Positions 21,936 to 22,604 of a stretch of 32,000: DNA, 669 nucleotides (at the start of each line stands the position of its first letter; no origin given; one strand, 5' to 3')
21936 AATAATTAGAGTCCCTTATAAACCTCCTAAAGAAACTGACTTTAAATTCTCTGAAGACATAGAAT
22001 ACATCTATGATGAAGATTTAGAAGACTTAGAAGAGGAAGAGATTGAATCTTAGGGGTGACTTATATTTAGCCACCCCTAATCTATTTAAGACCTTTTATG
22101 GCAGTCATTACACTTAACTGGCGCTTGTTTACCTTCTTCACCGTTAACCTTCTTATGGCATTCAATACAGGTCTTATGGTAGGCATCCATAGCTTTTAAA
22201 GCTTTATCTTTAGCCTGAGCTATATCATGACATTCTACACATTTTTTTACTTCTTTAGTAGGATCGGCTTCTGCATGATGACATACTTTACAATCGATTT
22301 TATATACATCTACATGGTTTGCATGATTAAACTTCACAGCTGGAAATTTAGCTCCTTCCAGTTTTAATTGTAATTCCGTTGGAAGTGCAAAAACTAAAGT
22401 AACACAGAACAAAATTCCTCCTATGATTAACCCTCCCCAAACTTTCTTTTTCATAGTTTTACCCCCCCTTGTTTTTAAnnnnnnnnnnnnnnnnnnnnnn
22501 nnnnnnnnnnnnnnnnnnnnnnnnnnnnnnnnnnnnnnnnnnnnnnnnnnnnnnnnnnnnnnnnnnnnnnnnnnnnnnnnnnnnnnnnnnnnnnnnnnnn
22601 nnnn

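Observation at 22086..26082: Four-gene multihaem cytochrome / cytochrome b operon with 29 c-haem motifs and no catalytic or Fe-S subunit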

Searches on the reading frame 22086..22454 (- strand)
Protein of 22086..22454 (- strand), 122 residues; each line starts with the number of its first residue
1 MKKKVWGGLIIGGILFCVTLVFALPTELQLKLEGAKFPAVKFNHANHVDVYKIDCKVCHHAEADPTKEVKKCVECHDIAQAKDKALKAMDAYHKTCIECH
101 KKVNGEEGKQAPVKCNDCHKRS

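Call 5: search_protein_families(library=pfam, proteins=[window:22086-22454:-], max_evalue=0.01)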
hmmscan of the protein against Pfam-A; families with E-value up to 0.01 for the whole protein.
window:22086-22454:- (122 aa): 3 families
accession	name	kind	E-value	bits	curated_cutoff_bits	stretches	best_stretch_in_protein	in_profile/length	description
PF02085.21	Cytochrom_CIII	-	7.9e-18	65.1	22.9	1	35-119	16-101/101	Class III cytochrome C family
PF14522.11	Cytochrome_C7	-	2.1e-06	27.9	24.8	1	68-120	12-67/67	Cytochrome c7 and related cytochrome c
PF09699.15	Paired_CXXCH_1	-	0.00024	21.2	20.6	1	70-103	7-39/41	Doubled CXXCH motif (Paired_CXXCH_1)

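Call 6: search_protein_families(library=ncbifam, proteins=[window:22086-22454:-], max_evalue=0.01)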
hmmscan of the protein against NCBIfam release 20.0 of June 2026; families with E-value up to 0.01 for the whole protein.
window:22086-22454:- (122 aa): 7 families
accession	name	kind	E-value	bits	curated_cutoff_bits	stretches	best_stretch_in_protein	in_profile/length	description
NF045722.1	c3_cytochr_TmcA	equivalog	4.1e-17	62.2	114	1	32-120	36-125/125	acidic tetraheme cytochrome c3 TmcA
NF045713.1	CxxCH_16_HmcA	equivalog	1.1e-10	40.7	400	2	70-121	199-254/541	sulfate respiration complex hexadecaheme cytochrome HmcA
NF043011.1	CytC7_Geobact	equivalog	1.7e-09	38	120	2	14-63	11-55/89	cytochrome c7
NF041781.1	mnquin_red_QrcA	equivalog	5.8e-05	22.8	180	1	35-82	26-77/174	menaquinone reductase multiheme cytochrome c subunit QrcA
NF008035.0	PRK10767.1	subfamily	0.00011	21.3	338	1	50-119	139-201/374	molecular chaperone DnaJ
TIGR02349.1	DnaJ_bact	equivalog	0.0012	18.3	377.2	1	51-119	142-207/354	molecular chaperone DnaJ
TIGR01905.1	paired_CXXCH_1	subfamily_domain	0.0015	18.4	25.2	1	70-103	7-39/41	doubled CXXCH domain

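Call 26: search_solved_structures(query=window:22086-22454:-, max_evalue=0.01)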
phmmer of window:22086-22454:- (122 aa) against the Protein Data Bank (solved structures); distinct sequences matched with E-value up to 0.01: 19.
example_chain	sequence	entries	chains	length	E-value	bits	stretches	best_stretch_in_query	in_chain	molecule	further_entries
1w7o_A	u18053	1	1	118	8.9e-10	42.2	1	34-120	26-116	CYTOCHROME C3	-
1czj_A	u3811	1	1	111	2.3e-09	40.9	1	36-120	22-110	CYTOCHROME C3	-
1aqe_A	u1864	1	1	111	2.8e-09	40.6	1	36-120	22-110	CYTOCHROME C3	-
2cy3_A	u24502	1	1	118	4e-09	40.1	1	34-120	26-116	CYTOCHROME C3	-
1h29_A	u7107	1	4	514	4.2e-08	36.8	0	54-121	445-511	HIGH-MOLECULAR-WEIGHT CYTOCHROME C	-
1gws_A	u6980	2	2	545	6.2e-08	36.3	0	54-121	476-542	HIGH-MOLECULAR-WEIGHT CYTOCHROME C | High-molecular-weight cytochrome c precursor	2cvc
3cao_A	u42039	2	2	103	1e-07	35.6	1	25-121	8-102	CYTOCHROME C3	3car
1z1n_X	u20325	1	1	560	2.2e-07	34.5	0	33-120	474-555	sixteen heme cytochrome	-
19hc_A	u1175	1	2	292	2.7e-06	31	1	49-121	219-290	PROTEIN (NINE-HAEM CYTOCHROME C)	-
1ofw_A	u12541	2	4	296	3.2e-06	30.7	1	52-121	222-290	NINE-HEME CYTOCHROME C | NINE HEME CYTOCHROME C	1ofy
1duw_A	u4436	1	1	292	2.7e-05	27.7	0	54-120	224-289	NONAHEME CYTOCHROME C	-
3h4n_A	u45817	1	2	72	9.3e-05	26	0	89-121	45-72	Cytochrome c7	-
6btm_A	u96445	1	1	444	0.00015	25.4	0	40-119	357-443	Alternative Complex III subunit A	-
6f0k_A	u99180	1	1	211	0.002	21.7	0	39-87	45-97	Cytochrome c family protein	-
1qn0_A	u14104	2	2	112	0.0027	21.3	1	34-118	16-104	CYTOCHROME C3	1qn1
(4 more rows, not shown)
